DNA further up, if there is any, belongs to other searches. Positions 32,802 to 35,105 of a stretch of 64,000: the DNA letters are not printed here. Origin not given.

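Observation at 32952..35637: AT-rich two-gene cassette: nuclease-like N-terminus + UvrD-type helicase, with a tightly linked unknown 222-aa partner, embedded in an RM/recombinase defence island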

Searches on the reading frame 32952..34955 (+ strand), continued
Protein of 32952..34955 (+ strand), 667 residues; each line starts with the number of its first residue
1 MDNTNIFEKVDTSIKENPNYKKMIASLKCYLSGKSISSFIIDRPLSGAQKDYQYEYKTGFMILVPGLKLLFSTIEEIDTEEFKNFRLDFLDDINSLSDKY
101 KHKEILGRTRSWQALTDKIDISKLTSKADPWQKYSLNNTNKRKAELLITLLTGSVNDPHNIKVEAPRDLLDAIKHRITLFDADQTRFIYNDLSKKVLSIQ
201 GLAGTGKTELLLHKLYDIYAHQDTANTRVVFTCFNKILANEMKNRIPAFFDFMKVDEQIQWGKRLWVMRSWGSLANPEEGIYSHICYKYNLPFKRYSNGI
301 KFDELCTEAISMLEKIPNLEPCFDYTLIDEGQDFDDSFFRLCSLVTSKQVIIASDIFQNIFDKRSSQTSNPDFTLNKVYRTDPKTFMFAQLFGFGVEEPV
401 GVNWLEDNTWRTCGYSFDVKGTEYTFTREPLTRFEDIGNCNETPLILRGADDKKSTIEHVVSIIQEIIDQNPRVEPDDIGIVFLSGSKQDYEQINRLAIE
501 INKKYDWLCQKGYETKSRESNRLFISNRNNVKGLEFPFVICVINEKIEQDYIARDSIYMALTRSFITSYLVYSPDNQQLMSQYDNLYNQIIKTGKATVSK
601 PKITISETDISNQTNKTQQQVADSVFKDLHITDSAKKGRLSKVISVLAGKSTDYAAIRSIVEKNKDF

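Call 29: get_annotated_region(hit=H22, flank=6000)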
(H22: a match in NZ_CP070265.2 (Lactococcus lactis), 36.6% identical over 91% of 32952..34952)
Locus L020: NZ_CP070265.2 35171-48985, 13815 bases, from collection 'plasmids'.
description: Lactococcus lactis subsp. lactis strain UL021 plasmid pUL021B, complete sequence
organism: Lactococcus lactis (NCBI taxid 1360)
taxonomy: Bacteria; Bacillota; Bacilli; Lactobacillales; Streptococcaceae; Lactococcus; Lactococcus lactis
host: -; source: Whole organism,Dairy; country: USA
typing (MOB-suite, as given by PLSDB): conjugative; replicon rep_cluster_633; relaxase MOB_Unknown; mating-pair formation MPF_T
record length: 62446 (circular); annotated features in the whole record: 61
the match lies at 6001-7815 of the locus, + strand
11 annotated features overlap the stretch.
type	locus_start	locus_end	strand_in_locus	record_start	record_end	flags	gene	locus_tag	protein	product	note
CDS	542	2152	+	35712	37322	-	-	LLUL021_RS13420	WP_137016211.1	L-lactate permease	-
CDS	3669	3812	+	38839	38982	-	pepG1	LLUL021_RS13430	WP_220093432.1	type I toxin-antitoxin system toxin PepG1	-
CDS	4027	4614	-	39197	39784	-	-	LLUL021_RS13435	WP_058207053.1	recombinase family protein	GO:0006310 - DNA recombination [Evidence IEA]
CDS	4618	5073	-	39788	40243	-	-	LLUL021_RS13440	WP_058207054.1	hypothetical protein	-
CDS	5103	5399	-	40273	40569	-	-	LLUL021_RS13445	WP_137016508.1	BRCT domain-containing protein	-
CDS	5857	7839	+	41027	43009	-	-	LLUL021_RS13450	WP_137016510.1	ATP-binding domain-containing protein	-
CDS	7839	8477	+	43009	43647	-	-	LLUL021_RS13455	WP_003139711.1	hypothetical protein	-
CDS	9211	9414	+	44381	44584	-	-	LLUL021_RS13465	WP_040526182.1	helix-turn-helix domain-containing protein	-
CDS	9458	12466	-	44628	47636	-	-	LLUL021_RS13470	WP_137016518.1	DEAD/DEAH box helicase family protein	-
CDS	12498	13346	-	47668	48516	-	-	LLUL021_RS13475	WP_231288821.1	DNA methyltransferase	-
CDS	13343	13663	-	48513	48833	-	-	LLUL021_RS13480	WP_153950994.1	hypothetical protein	-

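Call 30: find_related_loci(query=L019:5158-5823:+, collection=viral_contigs, flank=4000)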
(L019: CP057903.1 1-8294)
Query L019:5158-5823:+ (222 aa) in viral_contigs; peptide patterns used: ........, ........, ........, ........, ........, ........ (x = any residue, [..] = any of these).
23 stretches matched a pattern, but none encodes a relative of the query by tblastn (E <= 1e-3).

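Call 31: find_related_loci(query=L018:4740-5525:+, collection=viral_contigs, flank=4000)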
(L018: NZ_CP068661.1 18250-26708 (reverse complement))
Query L018:4740-5525:+ (262 aa) in viral_contigs; peptide patterns used: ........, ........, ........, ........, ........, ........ (x = any residue, [..] = any of these).
5 stretches matched a pattern, but none encodes a relative of the query by tblastn (E <= 1e-3).

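Call 32: get_annotated_region(hit=H38, flank=3500)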
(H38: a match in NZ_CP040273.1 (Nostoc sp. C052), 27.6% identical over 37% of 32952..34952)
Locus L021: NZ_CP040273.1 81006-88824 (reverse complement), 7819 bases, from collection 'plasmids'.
description: Nostoc sp. C052 plasmid pC052_A, complete sequence
organism: Nostoc sp. C052 (NCBI taxid 2576902)
taxonomy: Bacteria; Cyanobacteriota; Cyanophyceae; Nostocales; Nostocaceae; Nostoc; Nostoc sp. C052
host: -; source: Blasia pusilla,pure culture; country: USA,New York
typing (MOB-suite, as given by PLSDB): conjugative; relaxase MOBV; mating-pair formation MPF_T
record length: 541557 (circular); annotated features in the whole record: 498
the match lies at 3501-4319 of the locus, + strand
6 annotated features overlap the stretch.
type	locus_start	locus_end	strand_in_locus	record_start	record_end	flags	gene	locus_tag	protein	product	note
CDS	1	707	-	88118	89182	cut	-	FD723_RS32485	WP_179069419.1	hypothetical protein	-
CDS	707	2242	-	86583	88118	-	-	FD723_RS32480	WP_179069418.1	class I SAM-dependent DNA methyltransferase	-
CDS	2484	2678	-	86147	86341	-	-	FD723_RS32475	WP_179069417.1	hypothetical protein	-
CDS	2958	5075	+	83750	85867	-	-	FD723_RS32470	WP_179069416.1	ATP-binding domain-containing protein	-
CDS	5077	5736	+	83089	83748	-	-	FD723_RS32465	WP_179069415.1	DUF2290 domain-containing protein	-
CDS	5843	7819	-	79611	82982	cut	-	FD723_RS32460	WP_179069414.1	VPA1262 family protein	-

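Call 33: get_annotated_region(hit=H30, flank=3500)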
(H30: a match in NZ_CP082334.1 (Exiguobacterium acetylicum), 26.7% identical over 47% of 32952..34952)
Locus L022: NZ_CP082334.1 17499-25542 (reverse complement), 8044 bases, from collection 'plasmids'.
description: Exiguobacterium acetylicum strain EYLC1 plasmid pEYLC1.1, complete sequence
organism: Exiguobacterium acetylicum (NCBI taxid 41170)
taxonomy: Bacteria; Bacillota; Bacilli; Bacillales; ; Exiguobacterium; Exiguobacterium acetylicum
host: -; source: water,Urban freshwater pond; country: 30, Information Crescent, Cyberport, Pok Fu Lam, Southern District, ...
typing (MOB-suite, as given by PLSDB): mobilizable; relaxase MOBP
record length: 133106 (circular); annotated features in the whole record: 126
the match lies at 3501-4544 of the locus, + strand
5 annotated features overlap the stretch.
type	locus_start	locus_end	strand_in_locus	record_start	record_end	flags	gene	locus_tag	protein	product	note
CDS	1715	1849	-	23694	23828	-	-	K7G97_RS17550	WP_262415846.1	hypothetical protein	-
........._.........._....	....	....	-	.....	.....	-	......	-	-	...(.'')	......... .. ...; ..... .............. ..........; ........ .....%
CDS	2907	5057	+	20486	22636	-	-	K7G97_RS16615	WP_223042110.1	ATP-binding domain-containing protein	-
CDS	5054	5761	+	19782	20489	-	-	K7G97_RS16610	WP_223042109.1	DUF2290 domain-containing protein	-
CDS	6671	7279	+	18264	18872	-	-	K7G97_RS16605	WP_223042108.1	hypothetical protein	-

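Call 34: get_annotated_region(hit=H32, flank=3500)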
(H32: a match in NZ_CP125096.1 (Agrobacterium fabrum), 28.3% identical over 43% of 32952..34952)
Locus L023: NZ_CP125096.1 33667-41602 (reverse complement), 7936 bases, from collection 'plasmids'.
description: Agrobacterium fabrum strain N33/94 plasmid pAtN33_94, complete sequence
organism: Agrobacterium fabrum (NCBI taxid 1176649)
taxonomy: Bacteria; Pseudomonadota; Alphaproteobacteria; Hyphomicrobiales; Rhizobiaceae; Agrobacterium; Agrobacterium fabrum
host: -; source: Raspberry,cell culture; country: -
typing (MOB-suite, as given by PLSDB): conjugative; relaxase MOBQ; mating-pair formation MPF_T
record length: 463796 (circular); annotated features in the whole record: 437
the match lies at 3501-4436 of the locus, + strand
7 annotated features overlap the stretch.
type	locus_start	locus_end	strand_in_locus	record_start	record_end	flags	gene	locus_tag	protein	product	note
CDS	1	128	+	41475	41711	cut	-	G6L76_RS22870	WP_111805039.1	hypothetical protein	-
CDS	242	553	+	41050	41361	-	-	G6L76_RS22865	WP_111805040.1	hypothetical protein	-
CDS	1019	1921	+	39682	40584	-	-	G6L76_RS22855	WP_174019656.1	alpha/beta hydrolase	-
CDS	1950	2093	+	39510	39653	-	-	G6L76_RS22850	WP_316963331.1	helix-turn-helix domain-containing protein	-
CDS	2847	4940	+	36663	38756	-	-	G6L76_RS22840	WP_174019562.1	ATP-binding domain-containing protein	-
CDS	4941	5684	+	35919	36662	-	-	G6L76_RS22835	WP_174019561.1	DUF2290 domain-containing protein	-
CDS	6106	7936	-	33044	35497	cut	-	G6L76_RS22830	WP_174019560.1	AAA family ATPase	GO:0006302 - double-strand break repair [Evidence IEA]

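Call 35: get_annotated_region(hit=H27, flank=3500)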
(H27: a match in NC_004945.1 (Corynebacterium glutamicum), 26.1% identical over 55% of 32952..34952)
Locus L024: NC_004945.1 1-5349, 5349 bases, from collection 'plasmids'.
description: Corynebacterium glutamicum plasmid pCG4, complete sequence
organism: Corynebacterium glutamicum (NCBI taxid 1718)
taxonomy: Bacteria; Actinomycetota; Actinomycetes; Mycobacteriales; Corynebacteriaceae; Corynebacterium; Corynebacterium glutamicum
host: -; source: -; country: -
typing (MOB-suite, as given by PLSDB): mobilizable; relaxase MOBF
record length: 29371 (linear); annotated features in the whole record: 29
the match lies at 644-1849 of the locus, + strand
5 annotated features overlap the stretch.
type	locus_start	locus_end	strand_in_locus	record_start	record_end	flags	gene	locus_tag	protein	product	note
CDS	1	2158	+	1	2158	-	-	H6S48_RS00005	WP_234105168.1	ATP-binding domain-containing protein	-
CDS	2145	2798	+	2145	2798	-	-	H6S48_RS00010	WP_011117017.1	DUF2290 domain-containing protein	-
CDS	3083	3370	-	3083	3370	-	-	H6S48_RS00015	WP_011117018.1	Ycg4C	-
CDS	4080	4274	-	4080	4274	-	-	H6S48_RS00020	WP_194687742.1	hypothetical protein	-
CDS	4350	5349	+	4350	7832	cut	mobF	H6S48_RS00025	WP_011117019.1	MobF family relaxase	-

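Call 36: get_annotated_region(hit=H31, flank=3500)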
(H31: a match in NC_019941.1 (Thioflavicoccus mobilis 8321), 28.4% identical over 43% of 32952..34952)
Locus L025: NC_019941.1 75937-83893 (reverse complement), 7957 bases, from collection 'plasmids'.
description: Thioflavicoccus mobilis 8321 plasmid pTHIMO01, complete sequence
organism: Thioflavicoccus mobilis 8321 (NCBI taxid 765912)
taxonomy: Bacteria; Pseudomonadota; Gammaproteobacteria; Chromatiales; Chromatiaceae; Thioflavicoccus; Thioflavicoccus mobilis; Thioflavicoccus mobilis 8321
host: -; source: flat, laminated microbial mat in a salt marsh; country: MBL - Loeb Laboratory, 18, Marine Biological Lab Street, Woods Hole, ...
typing (MOB-suite, as given by PLSDB): conjugative; replicon rep_cluster_1761; relaxase MOBP; mating-pair formation MPF_T
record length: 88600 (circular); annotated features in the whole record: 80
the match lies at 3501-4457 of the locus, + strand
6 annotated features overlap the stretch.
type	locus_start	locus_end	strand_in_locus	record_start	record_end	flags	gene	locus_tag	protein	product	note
CDS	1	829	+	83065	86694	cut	brxC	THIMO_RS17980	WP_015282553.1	BREX system P-loop protein BrxC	-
CDS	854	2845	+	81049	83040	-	-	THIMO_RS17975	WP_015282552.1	DNA methyltransferase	-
CDS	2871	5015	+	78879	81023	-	-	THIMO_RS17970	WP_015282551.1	ATP-binding domain-containing protein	-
CDS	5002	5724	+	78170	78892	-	-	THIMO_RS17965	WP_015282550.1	DUF2290 domain-containing protein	-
CDS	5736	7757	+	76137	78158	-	-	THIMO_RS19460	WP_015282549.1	hypothetical protein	-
CDS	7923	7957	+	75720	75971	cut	-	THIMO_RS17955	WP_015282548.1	UPF0175 family protein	-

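Call 37: get_annotated_region(hit=H34, flank=3500)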
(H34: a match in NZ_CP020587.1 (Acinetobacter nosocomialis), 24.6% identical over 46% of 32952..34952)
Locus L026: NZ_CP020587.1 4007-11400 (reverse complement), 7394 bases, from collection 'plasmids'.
description: Acinetobacter nosocomialis strain SSA3 plasmid pSSA3_1, complete sequence
organism: Acinetobacter nosocomialis (NCBI taxid 106654)
taxonomy: Bacteria; Pseudomonadota; Gammaproteobacteria; Moraxellales; Moraxellaceae; Acinetobacter; Acinetobacter nosocomialis
host: -; source: Homo sapiens,blood; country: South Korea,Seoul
typing (MOB-suite, as given by PLSDB): mobilizable; replicon rep_cluster_1364; relaxase MOBQ
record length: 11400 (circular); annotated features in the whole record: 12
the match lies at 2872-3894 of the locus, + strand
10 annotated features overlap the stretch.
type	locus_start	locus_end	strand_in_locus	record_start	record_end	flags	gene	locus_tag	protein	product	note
CDS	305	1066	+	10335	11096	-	-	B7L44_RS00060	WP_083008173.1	hypothetical protein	-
CDS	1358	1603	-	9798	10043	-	-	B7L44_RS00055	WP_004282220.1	hypothetical protein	-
CDS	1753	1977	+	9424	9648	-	-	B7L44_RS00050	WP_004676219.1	helix-turn-helix transcriptional regulator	-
CDS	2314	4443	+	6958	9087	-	-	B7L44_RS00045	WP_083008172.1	ATP-binding domain-containing protein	-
CDS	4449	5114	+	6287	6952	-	-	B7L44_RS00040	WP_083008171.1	DUF2290 domain-containing protein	-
CDS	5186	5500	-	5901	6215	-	-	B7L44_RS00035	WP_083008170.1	BrnA antitoxin family protein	-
CDS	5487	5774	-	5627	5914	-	-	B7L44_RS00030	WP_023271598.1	BrnT family toxin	-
CDS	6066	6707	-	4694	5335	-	-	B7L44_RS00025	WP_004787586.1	TetR/AcrR family transcriptional regulator C-terminal domain-containing protein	GO:0045892 - negative regulation of DNA-templated transcription [Evidence IEA]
predicted_resistance_gene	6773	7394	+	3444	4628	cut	tet(39)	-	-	tetracycline efflux MFS transporter Tet(39)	predicted by amrfinderplus; class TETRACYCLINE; identity 100.0%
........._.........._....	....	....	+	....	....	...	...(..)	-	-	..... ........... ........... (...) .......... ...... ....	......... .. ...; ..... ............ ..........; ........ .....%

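Call 38: get_annotated_region(hit=H28, flank=3500)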
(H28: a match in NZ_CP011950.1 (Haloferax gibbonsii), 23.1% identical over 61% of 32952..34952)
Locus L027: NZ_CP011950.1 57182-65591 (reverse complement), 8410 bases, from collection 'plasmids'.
description: Haloferax gibbonsii strain ARA6 plasmid pHG3, complete sequence
organism: Haloferax gibbonsii (NCBI taxid 35746)
taxonomy: Archaea; Euryarchaeota; Halobacteria; Halobacteriales; Haloferacaceae; Haloferax; Haloferax gibbonsii
host: -; source: whole genome,saline saltern; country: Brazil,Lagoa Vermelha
typing (MOB-suite, as given by PLSDB): non-mobilizable
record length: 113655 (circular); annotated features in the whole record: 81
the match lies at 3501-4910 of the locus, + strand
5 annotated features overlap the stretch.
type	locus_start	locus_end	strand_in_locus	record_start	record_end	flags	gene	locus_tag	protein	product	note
CDS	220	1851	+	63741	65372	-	-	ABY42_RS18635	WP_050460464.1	hypothetical protein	-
CDS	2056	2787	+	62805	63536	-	-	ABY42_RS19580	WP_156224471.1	hypothetical protein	-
CDS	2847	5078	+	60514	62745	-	-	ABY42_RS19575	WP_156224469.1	DEAD/DEAH box helicase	-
CDS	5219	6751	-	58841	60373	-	-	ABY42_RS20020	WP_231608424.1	hypothetical protein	-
CDS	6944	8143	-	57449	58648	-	-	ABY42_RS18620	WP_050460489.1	site-specific integrase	GO:0015074 - DNA integration [Evidence IEA]; GO:0006310 - DNA recombination [Evidence IEA]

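Call 73: find_encoding_contigs(protein=P0005, flank=10000, max_places=4)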
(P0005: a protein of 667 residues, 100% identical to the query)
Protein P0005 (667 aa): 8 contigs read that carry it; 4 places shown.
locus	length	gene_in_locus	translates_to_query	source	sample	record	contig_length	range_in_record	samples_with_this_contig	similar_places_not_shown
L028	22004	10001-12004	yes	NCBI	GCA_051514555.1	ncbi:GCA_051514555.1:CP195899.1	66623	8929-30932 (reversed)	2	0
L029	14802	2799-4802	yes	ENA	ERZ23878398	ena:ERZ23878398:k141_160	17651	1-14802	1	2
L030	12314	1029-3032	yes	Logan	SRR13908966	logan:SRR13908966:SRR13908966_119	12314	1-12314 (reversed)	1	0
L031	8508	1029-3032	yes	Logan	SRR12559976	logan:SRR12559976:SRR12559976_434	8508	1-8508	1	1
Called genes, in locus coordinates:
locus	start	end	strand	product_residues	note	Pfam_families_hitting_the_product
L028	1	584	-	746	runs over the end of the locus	PF11974:bMG3 (faint), PF10670:DUF4198 (faint), PF24025:Ig_DR_A0283-like (faint), PF02369:Big_1 (faint), PF05688:BIg21 (faint), PF13620:CarboxypepD_reg (faint), PF17789:MG4 (faint), PF17802:SpaA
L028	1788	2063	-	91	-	PF27286:YosH_C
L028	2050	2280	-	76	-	-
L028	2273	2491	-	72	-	-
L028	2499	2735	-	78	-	-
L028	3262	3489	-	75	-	PF17362:pXO2-34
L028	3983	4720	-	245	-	-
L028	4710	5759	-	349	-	PF06970:RepA_N, PF18008:Bac_RepA_C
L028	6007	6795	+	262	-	PF00142:Fer4_NifH (faint), PF01656:CbiA, PF02374:ArsA_ATPase, PF06564:CBP_BcsQ, PF10609:ParA (weak), PF13614:AAA_31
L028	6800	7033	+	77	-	-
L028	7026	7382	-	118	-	-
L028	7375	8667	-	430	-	PF00817:IMS, PF11798:IMS_HHH (weak), PF11799:IMS_C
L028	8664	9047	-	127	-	-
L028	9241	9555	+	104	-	-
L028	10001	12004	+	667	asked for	PF00580:UvrD-helicase (faint), PF01443:Viral_helicase1 (faint), PF13538:UvrD_C_2 (weak)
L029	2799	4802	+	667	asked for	PF00580:UvrD-helicase (faint), PF01443:Viral_helicase1 (faint), PF13538:UvrD_C_2 (weak)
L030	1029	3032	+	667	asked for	PF00580:UvrD-helicase (faint), PF01443:Viral_helicase1 (faint), PF13538:UvrD_C_2 (weak)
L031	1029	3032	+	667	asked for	PF00580:UvrD-helicase (faint), PF01443:Viral_helicase1 (faint), PF13538:UvrD_C_2 (weak)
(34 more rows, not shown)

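Call 74: find_encoding_contigs(protein=P0018, flank=10000, max_places=3)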
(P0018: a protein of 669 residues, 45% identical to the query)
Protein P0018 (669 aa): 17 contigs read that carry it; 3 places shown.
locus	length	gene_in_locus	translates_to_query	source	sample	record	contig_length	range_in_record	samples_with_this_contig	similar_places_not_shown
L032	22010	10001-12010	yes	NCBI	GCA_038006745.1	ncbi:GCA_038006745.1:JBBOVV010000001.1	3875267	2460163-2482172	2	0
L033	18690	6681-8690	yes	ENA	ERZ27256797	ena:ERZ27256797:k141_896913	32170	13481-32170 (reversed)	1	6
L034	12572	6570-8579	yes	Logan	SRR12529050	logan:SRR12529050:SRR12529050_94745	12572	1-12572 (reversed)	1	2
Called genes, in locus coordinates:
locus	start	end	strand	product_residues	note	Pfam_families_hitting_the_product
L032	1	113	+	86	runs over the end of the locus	-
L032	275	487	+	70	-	-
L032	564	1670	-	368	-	PF02899:Phage_int_SAM_1 (faint), PF00589:Phage_integrase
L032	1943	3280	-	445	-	PF06782:UPF0236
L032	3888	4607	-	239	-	PF01695:IstB_IS21, PF00308:Bac_DnaA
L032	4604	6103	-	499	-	PF22483:Mu-transpos_C_2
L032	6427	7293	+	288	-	-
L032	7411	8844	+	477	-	-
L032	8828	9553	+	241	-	PF01695:IstB_IS21, PF00308:Bac_DnaA, PF20720:nSTAND3 (weak), PF00004:AAA (faint)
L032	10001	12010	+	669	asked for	PF13245:AAA_19, PF00580:UvrD-helicase (weak), PF13538:UvrD_C_2 (weak)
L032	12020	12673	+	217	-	-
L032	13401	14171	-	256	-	PF01695:IstB_IS21, PF00308:Bac_DnaA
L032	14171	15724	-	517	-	PF02796:HTH_7 (weak), PF13384:HTH_23 (weak), PF15978:TnsD (weak), PF00665:rve, PF22483:Mu-transpos_C_2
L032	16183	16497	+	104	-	PF02302:PTS_IIB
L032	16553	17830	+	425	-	PF02378:PTS_EIIC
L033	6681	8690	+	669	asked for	PF13245:AAA_19, PF00580:UvrD-helicase (weak), PF13538:UvrD_C_2 (weak)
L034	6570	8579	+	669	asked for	PF13245:AAA_19, PF00580:UvrD-helicase (weak), PF13538:UvrD_C_2 (weak)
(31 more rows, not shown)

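Call 75: find_encoding_contigs(protein=P0071, flank=10000, max_places=2)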
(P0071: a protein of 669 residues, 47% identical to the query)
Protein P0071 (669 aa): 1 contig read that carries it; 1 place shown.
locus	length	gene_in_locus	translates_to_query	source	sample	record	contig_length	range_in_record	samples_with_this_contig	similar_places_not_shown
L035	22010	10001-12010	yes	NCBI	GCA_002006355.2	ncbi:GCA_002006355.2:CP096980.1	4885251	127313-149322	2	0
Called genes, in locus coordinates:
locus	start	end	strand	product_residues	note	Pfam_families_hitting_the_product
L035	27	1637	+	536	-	PF05598:DUF772, PF01609:DDE_Tnp_1, PF13751:DDE_Tnp_1_6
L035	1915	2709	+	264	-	PF00872:Transposase_mut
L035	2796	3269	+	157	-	PF01797:Y1_Tnp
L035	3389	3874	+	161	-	PF00872:Transposase_mut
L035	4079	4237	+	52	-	-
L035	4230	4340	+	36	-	-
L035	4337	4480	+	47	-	PF00872:Transposase_mut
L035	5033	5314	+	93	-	PF00872:Transposase_mut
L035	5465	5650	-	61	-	-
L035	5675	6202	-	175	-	PF04002:RadC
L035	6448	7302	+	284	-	PF26915:Phage_P4_cII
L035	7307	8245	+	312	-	-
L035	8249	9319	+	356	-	PF08808:RES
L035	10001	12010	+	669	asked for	PF00580:UvrD-helicase (faint), PF13245:AAA_19 (weak), PF13538:UvrD_C_2 (weak)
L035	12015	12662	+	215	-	-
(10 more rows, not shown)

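Call 76: find_encoding_contigs(protein=P0054, flank=10000, max_places=1)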
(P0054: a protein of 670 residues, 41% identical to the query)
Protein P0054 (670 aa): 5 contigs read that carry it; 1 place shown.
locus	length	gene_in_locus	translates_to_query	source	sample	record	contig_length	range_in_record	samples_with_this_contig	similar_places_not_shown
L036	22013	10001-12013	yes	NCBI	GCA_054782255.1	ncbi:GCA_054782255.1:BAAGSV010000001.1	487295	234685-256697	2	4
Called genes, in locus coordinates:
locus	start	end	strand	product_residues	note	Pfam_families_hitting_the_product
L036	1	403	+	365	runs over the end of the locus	PF01321:Creatinase_N, PF00557:Peptidase_M24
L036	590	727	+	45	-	-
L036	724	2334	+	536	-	PF03169:OPT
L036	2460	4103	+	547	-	PF09848:SLFN-g3_helicase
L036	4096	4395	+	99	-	PF03819:MazG (weak), PF12643:MazG-like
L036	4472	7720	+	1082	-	PF24883:NPHP3_N (faint)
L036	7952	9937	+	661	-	-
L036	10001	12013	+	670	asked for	PF04851:ResIII (weak), PF00580:UvrD-helicase (faint), PF13245:AAA_19 (weak), PF01443:Viral_helicase1 (faint), PF13538:UvrD_C_2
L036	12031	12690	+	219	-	-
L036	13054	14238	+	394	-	-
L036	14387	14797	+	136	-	PF14281:PDDEXK_4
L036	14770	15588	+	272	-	-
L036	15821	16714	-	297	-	PF20434:BD-FAE, PF07859:Abhydrolase_3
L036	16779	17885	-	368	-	PF13641:Glyco_tranf_2_3 (weak), PF00535:Glycos_transf_2, PF10111:Glyco_tranf_2_2 (weak)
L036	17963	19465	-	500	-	PF00890:FAD_binding_2 (weak), PF01266:DAO (weak), PF01593:Amino_oxidase, PF03486:HI0933_like (faint), PF07992:Pyr_redox_2 (faint), PF12831:FAD_oxidored (faint), PF13450:NAD_binding_8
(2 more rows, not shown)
